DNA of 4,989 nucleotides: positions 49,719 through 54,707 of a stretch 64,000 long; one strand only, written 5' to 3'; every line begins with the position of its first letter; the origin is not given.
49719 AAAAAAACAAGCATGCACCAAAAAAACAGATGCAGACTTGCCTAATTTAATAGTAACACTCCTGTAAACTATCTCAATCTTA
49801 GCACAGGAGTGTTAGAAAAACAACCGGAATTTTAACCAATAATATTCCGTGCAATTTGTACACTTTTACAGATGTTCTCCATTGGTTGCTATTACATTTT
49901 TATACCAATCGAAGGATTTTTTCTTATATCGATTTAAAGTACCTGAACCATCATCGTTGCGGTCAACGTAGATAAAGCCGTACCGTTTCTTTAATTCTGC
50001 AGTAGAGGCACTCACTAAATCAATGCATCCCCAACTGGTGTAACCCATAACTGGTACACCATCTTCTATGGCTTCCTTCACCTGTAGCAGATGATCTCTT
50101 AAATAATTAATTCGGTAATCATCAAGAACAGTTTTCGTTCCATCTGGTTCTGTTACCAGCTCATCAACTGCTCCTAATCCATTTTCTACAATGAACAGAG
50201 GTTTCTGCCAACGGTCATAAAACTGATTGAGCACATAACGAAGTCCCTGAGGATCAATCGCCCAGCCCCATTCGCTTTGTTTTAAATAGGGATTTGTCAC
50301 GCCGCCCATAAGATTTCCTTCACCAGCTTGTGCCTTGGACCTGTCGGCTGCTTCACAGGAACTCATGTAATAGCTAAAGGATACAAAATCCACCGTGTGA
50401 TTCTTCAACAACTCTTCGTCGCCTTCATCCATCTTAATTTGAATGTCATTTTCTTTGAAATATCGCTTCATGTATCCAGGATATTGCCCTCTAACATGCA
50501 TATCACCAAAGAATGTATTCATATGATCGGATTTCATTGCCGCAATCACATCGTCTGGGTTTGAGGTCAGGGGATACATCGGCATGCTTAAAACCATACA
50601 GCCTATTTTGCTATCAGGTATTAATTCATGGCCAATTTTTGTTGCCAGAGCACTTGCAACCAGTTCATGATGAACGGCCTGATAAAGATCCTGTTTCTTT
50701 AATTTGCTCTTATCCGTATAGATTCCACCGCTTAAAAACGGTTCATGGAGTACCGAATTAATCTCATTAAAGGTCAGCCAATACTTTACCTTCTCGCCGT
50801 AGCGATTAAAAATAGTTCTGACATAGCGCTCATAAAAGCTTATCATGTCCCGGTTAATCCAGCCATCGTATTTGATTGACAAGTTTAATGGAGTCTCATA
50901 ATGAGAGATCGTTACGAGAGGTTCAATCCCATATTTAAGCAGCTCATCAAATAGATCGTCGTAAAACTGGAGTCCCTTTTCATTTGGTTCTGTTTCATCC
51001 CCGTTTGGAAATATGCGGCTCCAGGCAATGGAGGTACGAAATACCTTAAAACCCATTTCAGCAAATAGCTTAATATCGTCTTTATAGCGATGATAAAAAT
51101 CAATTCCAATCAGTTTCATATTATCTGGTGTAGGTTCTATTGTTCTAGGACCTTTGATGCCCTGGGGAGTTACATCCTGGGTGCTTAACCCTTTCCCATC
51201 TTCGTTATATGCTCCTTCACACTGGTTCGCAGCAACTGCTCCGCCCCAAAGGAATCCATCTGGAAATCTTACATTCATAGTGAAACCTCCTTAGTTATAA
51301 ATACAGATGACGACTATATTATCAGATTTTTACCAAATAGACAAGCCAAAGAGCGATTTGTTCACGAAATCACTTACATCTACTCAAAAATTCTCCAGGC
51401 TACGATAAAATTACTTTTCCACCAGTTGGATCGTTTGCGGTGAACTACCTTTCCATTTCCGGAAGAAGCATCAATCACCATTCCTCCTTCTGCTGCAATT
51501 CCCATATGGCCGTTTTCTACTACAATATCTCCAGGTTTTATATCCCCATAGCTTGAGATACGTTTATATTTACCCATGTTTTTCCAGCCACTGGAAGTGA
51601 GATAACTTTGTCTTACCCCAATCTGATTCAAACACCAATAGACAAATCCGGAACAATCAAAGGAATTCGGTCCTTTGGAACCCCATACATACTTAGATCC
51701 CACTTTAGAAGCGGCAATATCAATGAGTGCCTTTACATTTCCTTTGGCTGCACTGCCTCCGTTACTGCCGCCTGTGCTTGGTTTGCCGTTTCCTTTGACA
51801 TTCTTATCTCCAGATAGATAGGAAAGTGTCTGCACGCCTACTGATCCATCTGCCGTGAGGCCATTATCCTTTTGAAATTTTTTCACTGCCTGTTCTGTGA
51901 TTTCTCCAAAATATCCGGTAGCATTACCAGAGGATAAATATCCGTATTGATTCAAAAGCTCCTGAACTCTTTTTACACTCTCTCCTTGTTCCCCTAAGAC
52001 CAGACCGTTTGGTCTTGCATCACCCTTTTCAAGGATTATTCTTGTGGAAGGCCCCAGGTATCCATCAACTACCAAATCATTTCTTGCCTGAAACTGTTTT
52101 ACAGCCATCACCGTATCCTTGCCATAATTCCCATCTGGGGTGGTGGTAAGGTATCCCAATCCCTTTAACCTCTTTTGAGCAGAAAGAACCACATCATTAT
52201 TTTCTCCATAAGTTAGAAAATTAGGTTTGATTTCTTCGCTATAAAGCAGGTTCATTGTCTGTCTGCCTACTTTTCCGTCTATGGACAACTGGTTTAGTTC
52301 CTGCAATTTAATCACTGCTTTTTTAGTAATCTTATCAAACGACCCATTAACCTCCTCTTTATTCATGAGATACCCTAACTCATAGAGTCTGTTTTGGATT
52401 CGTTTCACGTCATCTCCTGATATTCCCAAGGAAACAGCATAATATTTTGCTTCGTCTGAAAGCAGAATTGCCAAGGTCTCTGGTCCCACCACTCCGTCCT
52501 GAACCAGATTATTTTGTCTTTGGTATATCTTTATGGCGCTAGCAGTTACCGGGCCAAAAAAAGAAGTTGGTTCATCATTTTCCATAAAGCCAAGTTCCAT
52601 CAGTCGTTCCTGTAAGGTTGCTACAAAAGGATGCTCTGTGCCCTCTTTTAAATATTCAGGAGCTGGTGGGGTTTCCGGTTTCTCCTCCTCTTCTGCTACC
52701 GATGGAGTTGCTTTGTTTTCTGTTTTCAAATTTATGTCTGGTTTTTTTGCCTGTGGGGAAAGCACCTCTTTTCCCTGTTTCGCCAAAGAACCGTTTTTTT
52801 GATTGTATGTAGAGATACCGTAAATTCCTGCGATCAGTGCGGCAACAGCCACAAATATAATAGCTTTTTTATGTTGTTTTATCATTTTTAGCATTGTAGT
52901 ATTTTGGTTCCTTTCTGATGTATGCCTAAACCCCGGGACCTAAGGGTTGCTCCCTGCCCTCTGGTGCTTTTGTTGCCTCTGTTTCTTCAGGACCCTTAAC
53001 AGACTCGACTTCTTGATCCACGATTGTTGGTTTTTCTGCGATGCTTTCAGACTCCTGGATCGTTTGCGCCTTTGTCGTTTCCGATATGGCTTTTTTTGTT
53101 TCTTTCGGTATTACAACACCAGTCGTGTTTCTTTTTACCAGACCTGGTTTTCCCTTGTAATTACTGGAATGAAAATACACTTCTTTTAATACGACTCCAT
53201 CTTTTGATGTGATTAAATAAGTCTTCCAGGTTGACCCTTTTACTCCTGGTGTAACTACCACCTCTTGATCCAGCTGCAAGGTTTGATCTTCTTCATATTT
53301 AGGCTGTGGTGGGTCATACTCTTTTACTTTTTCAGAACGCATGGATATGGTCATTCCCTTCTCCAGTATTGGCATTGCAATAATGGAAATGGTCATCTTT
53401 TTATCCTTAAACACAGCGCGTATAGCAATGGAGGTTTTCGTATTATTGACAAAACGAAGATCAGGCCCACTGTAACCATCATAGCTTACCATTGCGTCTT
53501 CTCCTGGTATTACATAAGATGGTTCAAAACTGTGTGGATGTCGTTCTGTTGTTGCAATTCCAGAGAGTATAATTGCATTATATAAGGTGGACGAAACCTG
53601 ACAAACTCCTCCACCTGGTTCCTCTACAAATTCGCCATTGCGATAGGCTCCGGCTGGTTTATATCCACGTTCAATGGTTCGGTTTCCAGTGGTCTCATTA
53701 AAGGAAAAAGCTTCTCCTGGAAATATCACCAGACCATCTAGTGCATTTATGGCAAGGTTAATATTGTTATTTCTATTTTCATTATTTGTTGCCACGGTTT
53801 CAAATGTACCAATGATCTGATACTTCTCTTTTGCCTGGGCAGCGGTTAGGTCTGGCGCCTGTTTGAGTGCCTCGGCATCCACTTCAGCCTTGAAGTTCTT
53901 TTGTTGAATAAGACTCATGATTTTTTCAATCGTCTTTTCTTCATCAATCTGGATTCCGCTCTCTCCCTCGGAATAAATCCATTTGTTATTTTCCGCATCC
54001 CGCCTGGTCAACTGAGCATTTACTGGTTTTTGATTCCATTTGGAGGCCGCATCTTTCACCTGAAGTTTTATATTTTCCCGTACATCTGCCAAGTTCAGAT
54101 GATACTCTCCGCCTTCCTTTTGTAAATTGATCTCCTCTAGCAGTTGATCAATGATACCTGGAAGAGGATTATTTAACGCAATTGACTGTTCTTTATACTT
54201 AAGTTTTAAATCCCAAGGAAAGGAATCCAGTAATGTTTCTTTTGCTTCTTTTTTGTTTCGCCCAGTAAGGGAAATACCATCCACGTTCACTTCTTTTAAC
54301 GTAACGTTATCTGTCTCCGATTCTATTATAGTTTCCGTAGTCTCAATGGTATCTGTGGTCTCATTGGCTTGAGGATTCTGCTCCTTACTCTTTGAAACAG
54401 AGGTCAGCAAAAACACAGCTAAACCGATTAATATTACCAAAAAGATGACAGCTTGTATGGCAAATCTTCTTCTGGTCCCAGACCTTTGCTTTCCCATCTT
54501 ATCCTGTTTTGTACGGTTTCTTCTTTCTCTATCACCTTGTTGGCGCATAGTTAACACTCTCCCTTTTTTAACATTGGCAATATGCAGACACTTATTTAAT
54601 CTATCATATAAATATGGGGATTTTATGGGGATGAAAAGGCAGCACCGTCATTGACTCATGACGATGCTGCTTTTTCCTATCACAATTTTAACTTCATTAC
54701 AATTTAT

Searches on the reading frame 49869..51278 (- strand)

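Call 46: search_protein_families(library=pfam, proteins=[window:49869-51278:-], max_evalue=0.00001)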
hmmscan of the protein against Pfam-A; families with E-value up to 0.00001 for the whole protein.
window:49869-51278:- (470 aa): 1 family
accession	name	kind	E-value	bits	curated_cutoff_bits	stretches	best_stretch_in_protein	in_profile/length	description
PF00232.24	Glyco_hydro_1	-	2.4e-137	458.5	22.6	1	3-467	3-452/453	Glycosyl hydrolase family 1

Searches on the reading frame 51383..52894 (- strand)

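Call 46: search_protein_families(library=pfam, proteins=[window:51383-52894:-], max_evalue=0.00001)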
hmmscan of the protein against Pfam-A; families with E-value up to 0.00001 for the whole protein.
window:51383-52894:- (504 aa): 4 families
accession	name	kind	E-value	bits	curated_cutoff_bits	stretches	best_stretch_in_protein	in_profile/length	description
PF01471.23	PG_binding_1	-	1.6e-71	236.8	23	4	303-358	1-55/57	Putative peptidoglycan binding domain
PF00877.26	NLPC_P60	-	6.2e-14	52.3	23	1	399-501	1-105/105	NlpC/P60 family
PF08823.16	PG_binding_2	-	7.6e-14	52.2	21.1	0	303-344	14-54/74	Putative peptidoglycan binding domain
PF09374.15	PG_binding_3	-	2.8e-09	37.4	24.6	0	240-270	7-33/76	Predicted Peptidoglycan domain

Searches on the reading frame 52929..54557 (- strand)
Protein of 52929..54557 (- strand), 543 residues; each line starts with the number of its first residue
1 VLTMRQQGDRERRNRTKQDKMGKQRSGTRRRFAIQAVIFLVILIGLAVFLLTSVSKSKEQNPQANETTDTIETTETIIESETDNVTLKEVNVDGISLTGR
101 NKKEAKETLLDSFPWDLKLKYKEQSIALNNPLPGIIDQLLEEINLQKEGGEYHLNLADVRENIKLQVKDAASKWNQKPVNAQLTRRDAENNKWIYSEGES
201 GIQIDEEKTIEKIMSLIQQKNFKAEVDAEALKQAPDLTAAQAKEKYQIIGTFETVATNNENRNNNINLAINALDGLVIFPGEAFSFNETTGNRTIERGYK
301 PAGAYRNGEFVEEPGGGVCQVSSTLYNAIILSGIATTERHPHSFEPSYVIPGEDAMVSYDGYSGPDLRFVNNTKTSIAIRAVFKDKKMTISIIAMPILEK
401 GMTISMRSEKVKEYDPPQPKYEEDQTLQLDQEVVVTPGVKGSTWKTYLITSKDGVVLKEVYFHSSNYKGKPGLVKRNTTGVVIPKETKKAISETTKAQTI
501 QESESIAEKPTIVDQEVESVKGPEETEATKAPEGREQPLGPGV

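Call 46: search_protein_families(library=pfam, proteins=[window:52929-54557:-], max_evalue=0.00001)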
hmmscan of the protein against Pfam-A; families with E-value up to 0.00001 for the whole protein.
window:52929-54557:- (543 aa): 3 families
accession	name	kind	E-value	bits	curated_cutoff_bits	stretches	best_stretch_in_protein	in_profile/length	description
PF04294.18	VanW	-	3.5e-45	153.1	27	1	261-392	1-129/130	VanW like protein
PF07501.17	G5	-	1.3e-07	32.2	23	1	410-464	4-59/75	G5 domain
PF12229.13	PG_binding_4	-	1.8e-06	28.5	22.1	1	135-221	30-112/117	Putative peptidoglycan binding domain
